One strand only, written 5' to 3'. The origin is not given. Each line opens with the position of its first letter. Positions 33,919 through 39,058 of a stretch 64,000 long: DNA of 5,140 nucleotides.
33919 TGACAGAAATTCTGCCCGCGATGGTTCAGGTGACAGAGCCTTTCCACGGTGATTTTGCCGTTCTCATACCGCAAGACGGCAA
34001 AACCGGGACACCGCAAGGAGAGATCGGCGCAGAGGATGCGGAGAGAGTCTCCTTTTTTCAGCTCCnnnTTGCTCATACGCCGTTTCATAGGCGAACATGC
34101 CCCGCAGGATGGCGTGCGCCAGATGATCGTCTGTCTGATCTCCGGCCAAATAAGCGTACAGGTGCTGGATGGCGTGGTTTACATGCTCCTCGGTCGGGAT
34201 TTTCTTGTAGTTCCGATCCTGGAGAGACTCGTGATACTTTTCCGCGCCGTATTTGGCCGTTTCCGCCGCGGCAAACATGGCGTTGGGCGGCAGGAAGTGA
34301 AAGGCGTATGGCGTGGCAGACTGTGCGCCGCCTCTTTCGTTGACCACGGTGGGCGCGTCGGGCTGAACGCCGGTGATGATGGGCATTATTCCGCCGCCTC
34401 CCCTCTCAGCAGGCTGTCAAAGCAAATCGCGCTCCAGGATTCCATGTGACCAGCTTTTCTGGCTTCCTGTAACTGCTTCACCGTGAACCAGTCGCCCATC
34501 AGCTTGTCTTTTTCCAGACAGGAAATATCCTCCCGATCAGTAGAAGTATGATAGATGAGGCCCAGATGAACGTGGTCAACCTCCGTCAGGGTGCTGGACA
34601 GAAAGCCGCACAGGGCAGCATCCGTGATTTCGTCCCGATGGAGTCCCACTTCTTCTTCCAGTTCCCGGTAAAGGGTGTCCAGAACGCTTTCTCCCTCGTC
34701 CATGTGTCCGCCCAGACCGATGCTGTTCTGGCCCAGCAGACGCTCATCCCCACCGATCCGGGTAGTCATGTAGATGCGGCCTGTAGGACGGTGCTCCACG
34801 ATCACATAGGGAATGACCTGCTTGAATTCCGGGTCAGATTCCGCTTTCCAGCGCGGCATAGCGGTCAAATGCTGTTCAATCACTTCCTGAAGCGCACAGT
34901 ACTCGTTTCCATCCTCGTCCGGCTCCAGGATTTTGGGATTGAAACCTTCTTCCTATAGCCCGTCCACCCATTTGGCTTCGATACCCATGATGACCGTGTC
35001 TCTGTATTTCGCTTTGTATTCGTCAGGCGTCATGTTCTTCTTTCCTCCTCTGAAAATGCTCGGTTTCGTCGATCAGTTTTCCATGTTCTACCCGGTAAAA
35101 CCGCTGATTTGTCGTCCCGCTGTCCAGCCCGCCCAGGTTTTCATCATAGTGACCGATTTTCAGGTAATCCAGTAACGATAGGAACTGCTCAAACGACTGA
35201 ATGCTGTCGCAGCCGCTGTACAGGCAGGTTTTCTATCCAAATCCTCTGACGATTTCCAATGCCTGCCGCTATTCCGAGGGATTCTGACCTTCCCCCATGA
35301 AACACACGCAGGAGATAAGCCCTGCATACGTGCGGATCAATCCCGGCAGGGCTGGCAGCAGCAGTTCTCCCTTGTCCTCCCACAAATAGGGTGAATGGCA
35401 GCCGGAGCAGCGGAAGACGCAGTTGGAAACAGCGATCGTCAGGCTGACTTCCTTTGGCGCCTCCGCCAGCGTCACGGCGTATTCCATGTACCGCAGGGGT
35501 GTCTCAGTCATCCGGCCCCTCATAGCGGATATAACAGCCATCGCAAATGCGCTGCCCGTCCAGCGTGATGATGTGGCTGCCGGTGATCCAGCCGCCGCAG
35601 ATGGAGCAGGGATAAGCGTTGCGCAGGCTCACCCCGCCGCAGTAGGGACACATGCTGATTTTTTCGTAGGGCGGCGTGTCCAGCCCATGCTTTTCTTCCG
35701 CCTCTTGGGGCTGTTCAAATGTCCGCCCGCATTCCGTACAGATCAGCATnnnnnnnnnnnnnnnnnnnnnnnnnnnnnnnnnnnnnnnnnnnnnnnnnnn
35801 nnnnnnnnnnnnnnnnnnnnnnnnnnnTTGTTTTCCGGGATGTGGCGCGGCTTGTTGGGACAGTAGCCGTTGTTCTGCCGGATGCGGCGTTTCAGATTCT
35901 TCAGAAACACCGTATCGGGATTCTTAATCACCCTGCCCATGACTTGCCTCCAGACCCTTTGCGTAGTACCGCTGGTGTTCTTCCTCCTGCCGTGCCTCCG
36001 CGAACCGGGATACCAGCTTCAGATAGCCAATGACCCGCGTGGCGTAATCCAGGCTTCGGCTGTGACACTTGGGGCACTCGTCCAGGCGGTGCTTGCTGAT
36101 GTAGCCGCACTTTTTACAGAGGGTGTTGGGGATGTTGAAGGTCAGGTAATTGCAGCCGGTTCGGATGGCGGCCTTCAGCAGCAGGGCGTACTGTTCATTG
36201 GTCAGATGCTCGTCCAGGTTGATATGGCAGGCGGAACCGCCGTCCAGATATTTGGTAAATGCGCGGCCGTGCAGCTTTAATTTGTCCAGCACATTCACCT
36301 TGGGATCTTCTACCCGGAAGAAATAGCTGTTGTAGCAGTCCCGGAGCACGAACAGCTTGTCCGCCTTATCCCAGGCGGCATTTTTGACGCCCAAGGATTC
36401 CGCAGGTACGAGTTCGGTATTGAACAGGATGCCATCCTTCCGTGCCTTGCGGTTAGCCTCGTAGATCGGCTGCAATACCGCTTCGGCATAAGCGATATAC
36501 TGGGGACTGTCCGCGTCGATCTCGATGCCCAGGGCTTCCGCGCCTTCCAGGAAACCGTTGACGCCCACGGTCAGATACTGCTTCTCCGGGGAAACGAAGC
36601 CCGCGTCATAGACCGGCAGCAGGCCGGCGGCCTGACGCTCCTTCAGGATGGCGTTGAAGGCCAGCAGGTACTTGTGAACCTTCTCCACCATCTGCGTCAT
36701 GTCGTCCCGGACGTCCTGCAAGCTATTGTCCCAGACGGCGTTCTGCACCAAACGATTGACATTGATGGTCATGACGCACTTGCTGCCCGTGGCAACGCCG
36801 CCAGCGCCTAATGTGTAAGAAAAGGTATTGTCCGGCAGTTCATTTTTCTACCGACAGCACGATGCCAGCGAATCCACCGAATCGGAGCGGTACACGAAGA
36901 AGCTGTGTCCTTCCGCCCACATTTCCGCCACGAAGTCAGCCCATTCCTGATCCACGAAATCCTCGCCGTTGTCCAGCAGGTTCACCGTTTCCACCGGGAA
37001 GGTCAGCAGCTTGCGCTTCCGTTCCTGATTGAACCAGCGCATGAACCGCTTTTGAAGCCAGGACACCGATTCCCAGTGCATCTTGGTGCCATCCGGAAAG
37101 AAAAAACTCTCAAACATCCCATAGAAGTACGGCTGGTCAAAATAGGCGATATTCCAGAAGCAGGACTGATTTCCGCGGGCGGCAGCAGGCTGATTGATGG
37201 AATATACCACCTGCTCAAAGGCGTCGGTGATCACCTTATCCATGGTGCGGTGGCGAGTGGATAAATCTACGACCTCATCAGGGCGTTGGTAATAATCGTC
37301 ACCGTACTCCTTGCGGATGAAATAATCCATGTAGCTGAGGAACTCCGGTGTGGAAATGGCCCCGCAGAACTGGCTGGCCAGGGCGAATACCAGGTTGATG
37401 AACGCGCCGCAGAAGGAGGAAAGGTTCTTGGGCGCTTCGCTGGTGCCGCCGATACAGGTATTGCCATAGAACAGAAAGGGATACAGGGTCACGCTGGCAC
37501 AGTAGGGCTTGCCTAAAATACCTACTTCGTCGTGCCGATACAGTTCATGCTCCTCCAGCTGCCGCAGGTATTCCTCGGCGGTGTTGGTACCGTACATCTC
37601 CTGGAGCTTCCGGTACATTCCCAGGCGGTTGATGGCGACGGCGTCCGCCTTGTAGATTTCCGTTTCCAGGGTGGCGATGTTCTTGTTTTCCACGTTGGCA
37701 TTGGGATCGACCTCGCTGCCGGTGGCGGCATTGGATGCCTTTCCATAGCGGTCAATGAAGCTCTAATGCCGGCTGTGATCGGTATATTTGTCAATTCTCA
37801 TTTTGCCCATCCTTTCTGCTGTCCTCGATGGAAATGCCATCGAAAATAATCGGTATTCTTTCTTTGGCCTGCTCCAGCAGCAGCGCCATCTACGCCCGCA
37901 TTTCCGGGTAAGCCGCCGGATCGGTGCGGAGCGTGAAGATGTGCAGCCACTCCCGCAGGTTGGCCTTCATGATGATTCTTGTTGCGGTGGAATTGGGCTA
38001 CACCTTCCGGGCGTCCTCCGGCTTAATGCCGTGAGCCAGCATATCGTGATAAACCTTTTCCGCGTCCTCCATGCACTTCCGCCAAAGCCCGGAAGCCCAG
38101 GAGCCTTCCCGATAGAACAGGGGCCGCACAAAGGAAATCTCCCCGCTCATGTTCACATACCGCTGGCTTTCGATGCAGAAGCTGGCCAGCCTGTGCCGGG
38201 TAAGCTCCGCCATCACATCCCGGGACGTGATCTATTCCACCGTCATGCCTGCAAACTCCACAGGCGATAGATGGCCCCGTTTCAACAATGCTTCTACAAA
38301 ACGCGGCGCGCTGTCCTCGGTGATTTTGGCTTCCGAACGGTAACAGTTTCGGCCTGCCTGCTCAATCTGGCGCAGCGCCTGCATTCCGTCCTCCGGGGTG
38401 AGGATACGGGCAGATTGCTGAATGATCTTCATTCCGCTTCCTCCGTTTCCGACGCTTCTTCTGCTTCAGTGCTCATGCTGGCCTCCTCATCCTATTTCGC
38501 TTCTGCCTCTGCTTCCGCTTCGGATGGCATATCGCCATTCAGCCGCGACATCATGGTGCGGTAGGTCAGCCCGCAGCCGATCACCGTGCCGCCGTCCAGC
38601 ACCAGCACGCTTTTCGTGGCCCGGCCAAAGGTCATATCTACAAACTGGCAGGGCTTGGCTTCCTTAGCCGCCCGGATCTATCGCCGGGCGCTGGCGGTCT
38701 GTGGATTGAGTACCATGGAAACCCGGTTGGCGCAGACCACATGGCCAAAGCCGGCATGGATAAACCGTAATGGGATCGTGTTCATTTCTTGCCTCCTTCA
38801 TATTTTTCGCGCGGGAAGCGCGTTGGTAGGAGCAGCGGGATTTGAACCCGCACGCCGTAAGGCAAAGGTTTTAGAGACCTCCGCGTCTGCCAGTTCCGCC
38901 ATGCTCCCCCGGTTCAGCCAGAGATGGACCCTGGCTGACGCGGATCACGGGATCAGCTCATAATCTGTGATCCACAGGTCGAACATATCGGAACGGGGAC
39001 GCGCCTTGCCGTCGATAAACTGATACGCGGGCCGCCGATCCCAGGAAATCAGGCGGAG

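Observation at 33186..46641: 29 in-frame TAG codons across 14 consecutive genes: the amber codon is read as sense in this integrated module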

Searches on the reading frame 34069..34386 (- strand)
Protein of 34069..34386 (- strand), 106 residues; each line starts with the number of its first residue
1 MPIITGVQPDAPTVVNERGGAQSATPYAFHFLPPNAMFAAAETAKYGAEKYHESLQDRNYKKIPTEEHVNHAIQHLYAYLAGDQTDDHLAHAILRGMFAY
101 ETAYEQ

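Call 12: search_protein_families(library=pfam, proteins=[window:34069-34386:-], max_evalue=0.01)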
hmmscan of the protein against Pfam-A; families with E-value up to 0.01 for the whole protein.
seq(106 aa): 1 family
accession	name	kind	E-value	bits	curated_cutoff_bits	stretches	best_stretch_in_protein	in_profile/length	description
PF18909.5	dGTP_diPhyd_N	-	4.1e-15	56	27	1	17-103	2-90/99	dATP/dGTP diphosphohydrolase, N-terminal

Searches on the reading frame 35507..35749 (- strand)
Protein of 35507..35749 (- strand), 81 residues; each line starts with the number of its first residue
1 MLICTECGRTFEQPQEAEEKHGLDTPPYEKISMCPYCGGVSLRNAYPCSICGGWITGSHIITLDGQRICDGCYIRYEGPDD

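Call 12: search_protein_families(library=pfam, proteins=[window:35507-35749:-], max_evalue=0.01)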
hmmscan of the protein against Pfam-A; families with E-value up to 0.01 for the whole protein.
seq(81 aa): 1 family
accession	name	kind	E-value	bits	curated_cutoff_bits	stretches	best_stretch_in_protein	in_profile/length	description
PF13894.12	zf-C2H2_4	-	0.0024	18.9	27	0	3-15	2-14/24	C2H2-type zinc finger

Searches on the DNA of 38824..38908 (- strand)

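Call 37: search_dna_similar(query=window:38824-38908:-, collection=ecoli_genomes, mode=distant, max_evalue=1, max_rows=8)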
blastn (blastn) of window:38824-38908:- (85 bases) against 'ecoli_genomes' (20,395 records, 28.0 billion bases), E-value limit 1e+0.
No match.

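Call 38: search_dna_similar(query=window:38824-38908:-, collection=phages, mode=distant, max_evalue=0.1, max_rows=25)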
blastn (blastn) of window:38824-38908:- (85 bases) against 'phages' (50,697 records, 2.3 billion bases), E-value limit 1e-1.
Records with a match: 20; places in all: 21; records where one place covers at least 80% of the query: 8.
Best place of each record, by identity: >=99% 1; 90-95% 3; 80-90% 4; 60-80% 12.
By first word of the organism name: Bacteriophage 6; uncultured 5; Synechococcus 2; Stenotrophomonas 2; Cyanophage 1; Enterococcus 1; Microcystis 1; Phaeobacter 1; Ralstonia 1.
By host as written in the record: - 11; Synechococcus sp. WH8018 2; Stenotrophomonas maltophilia 2; Synechococcus sp. WH8109 1; Enterococcus faecalis 1; Microcystis aeruginosa 1; Phaeobacter inhibens DSM 17395 1; Ralstonia solanacearum 1.
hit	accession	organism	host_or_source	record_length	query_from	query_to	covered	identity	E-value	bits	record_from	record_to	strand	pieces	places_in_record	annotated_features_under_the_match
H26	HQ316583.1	Synechococcus phage S-SSM4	Synechococcus sp. WH8018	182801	1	82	96%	74.4%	9e-6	55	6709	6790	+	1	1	tRNA-Leu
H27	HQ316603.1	Cyanophage S-SSM6b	Synechococcus sp. WH8109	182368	1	82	96%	74.4%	9e-6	55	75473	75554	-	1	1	tRNA-Leu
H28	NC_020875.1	Synechococcus phage S-SSM4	Synechococcus sp. WH8018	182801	1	82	96%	74.4%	9e-6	55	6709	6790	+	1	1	tRNA-Leu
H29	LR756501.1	uncultured phage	metagenomic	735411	8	72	76%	83.6%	5e-9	65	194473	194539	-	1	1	record has no annotation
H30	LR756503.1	uncultured phage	metagenomic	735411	8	72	76%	83.6%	5e-9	65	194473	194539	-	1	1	record has no annotation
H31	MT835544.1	Bacteriophage sp.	human fecal samples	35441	6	76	84%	76.4%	1e-4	51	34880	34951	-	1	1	record has no annotation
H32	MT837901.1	Bacteriophage sp.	human fecal samples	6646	8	74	79%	80.6%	2e-7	60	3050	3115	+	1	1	record has no annotation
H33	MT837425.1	Bacteriophage sp.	human fecal samples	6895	8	75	80%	78.6%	9e-6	54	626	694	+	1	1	record has no annotation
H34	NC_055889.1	uncultured phage cr53_1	human feces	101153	7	75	81%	77.1%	3e-5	52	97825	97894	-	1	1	tRNA-Leu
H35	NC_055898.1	uncultured phage cr115_1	human feces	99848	7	75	81%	77.1%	3e-5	52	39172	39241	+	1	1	tRNA-Leu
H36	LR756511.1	uncultured phage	metagenomic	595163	5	74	82%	73.6%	2e-2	43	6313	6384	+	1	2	record has no annotation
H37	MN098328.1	Stenotrophomonas phage Mendera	Stenotrophomonas maltophilia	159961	8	71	75%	75.0%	6e-2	41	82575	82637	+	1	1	tRNA-Leu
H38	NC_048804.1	Stenotrophomonas phage Mendera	Stenotrophomonas maltophilia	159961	8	71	75%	75.0%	6e-2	41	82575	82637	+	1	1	tRNA-Leu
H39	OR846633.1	Enterococcus phage Efs 1-1-1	Enterococcus faecalis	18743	5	65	72%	77.8%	5e-3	45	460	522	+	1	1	record has no annotation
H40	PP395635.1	Microcystis phage Mae-JY02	Microcystis aeruginosa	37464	36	85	59%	79.2%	6e-2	41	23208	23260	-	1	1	tRNA-Leu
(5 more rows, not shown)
